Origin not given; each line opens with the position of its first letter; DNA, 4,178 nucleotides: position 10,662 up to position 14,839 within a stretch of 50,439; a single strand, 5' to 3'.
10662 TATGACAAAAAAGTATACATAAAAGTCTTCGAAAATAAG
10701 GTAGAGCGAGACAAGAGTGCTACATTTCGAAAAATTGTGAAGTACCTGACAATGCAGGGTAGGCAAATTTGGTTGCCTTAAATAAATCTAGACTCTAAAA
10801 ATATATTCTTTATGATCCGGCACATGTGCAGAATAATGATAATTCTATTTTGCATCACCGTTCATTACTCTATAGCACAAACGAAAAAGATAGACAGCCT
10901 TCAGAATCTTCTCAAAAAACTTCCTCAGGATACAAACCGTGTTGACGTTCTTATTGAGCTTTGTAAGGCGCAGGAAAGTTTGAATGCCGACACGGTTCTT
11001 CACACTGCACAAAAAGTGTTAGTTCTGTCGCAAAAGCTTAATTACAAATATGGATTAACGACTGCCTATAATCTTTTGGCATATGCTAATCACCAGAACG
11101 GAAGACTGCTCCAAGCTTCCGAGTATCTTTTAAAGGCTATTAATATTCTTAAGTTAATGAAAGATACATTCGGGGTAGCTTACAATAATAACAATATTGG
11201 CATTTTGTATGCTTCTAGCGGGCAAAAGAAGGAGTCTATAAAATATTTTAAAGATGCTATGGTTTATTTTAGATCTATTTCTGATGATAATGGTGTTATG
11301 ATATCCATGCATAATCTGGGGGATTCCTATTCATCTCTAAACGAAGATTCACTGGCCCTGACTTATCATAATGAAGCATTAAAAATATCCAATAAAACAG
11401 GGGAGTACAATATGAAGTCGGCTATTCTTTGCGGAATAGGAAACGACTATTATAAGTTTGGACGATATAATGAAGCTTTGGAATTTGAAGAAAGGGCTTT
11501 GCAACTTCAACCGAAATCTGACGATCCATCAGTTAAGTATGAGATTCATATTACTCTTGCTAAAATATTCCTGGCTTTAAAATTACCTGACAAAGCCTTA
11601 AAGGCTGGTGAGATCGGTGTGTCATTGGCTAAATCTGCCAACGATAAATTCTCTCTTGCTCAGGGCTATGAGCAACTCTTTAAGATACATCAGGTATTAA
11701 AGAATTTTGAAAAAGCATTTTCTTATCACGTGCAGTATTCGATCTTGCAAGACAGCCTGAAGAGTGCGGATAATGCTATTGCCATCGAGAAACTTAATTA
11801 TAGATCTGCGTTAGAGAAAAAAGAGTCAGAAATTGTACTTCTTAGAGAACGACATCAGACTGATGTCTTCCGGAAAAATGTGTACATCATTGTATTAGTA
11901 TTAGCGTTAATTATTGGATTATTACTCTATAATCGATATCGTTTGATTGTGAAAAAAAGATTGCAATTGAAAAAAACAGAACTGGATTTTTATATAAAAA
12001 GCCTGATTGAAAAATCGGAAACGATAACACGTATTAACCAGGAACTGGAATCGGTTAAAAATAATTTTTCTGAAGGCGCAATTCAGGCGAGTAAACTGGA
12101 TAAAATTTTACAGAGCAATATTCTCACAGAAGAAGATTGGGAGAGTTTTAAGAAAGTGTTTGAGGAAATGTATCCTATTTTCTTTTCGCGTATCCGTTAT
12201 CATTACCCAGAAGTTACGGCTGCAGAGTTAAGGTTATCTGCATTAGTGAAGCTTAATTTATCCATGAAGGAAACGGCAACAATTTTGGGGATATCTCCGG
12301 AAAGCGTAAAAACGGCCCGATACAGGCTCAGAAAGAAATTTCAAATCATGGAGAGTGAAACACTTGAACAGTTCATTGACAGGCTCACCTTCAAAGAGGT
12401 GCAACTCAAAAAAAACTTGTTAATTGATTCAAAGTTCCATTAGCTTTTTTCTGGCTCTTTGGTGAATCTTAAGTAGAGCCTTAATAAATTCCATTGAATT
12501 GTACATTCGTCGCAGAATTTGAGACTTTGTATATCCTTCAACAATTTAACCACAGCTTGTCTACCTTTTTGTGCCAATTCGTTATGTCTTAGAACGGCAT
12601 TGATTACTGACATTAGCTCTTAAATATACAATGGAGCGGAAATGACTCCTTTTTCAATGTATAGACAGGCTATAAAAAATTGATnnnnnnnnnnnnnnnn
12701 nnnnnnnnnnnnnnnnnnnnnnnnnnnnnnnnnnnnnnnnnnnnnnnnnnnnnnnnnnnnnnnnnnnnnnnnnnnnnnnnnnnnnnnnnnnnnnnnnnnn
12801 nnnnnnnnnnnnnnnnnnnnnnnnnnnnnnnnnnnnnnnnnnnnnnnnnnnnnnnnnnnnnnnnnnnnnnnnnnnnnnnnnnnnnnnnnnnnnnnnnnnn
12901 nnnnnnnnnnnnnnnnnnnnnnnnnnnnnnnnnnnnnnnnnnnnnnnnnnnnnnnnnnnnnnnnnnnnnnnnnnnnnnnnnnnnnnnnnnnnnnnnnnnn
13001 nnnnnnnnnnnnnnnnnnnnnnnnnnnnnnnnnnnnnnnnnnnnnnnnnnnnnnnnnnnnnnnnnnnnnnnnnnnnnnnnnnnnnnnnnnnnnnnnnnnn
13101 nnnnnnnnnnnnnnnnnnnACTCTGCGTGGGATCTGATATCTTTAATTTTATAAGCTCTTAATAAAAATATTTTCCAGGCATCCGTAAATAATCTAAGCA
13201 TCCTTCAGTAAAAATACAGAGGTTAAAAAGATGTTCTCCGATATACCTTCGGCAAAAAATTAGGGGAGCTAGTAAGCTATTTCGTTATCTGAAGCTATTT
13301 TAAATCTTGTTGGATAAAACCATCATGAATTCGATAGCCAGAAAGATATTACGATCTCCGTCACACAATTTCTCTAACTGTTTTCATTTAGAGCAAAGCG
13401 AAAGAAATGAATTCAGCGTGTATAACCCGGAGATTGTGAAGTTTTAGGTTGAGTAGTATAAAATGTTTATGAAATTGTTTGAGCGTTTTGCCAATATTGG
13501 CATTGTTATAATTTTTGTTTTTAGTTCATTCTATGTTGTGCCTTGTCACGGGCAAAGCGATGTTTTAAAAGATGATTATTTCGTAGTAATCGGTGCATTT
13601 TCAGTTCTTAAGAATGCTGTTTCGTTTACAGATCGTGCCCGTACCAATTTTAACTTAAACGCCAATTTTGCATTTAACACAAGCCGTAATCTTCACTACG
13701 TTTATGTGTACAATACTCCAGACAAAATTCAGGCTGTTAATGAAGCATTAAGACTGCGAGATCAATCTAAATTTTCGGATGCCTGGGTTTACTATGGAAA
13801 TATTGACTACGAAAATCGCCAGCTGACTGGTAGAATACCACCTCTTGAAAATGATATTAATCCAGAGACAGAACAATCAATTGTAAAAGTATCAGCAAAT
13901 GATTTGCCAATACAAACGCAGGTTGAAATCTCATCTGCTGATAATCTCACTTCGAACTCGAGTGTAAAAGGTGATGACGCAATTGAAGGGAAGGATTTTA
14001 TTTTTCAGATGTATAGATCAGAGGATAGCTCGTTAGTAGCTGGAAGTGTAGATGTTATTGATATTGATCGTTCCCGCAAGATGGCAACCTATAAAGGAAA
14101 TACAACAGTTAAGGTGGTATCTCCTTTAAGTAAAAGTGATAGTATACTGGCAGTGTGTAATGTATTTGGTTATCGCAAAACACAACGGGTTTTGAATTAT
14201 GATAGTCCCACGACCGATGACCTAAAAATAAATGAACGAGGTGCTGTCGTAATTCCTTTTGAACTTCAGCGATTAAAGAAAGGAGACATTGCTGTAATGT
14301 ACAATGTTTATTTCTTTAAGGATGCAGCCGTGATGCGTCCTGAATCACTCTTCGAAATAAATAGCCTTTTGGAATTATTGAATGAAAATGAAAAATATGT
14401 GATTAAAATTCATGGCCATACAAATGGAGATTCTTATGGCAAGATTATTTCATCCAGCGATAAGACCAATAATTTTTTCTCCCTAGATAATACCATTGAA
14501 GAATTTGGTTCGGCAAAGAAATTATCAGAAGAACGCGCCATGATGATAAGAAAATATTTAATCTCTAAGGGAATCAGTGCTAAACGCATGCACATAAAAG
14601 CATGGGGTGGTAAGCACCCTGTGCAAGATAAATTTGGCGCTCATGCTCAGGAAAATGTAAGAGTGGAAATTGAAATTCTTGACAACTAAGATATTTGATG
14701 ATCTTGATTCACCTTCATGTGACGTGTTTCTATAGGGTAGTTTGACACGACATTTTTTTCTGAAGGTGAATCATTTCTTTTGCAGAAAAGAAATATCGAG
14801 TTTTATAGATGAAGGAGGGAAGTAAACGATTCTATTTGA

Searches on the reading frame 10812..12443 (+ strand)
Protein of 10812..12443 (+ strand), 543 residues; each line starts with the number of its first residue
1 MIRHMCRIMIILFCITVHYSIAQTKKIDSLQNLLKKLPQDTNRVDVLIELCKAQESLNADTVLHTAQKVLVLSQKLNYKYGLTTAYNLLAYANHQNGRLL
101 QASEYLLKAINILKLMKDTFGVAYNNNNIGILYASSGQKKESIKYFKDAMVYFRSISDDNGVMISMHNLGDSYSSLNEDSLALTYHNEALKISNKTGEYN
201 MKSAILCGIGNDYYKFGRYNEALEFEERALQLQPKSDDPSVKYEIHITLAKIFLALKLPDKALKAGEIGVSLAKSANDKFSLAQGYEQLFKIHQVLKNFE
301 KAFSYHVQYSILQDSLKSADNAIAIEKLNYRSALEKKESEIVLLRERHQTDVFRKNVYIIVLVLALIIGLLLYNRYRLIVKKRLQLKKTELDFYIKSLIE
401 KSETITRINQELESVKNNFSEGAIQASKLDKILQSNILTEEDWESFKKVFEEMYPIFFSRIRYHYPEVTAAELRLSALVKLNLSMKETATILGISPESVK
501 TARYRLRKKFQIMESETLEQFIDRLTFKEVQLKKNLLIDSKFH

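Call 39: search_protein_families(library=pfam, proteins=[window:10812-12443:+], max_evalue=0.00001)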
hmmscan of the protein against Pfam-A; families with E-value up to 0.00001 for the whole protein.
window:10812-12443:+ (543 aa): 6 families
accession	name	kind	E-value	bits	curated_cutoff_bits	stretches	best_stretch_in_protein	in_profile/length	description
PF13424.12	TPR_12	-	4.4e-25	88.1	30.1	3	164-234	4-76/77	Tetratricopeptide repeat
PF00515.34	TPR_1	-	9.7e-14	51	27.8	0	205-235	3-33/34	Tetratricopeptide repeat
PF07719.23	TPR_2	-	7.8e-13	47.9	27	0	205-235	3-33/34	Tetratricopeptide repeat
PF13374.12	TPR_10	-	2e-12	47.1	27.5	0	208-232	7-31/42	Tetratricopeptide repeat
PF13181.12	TPR_8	-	2.8e-10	39.9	25.7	0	84-112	2-30/34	Tetratricopeptide repeat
PF17874.7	TPR_MalT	-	6.7e-07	29.3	45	0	166-307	43-185/336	MalT-like TPR region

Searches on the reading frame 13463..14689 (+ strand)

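Call 39: search_protein_families(library=pfam, proteins=[window:13463-14689:+], max_evalue=0.00001)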
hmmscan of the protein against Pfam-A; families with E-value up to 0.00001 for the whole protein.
window:13463-14689:+ (408 aa): 1 family
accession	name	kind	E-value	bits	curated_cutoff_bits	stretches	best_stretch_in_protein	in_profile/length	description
PF00691.25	OmpA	-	4.2e-11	43.5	27.2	1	283-397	1-95/98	OmpA family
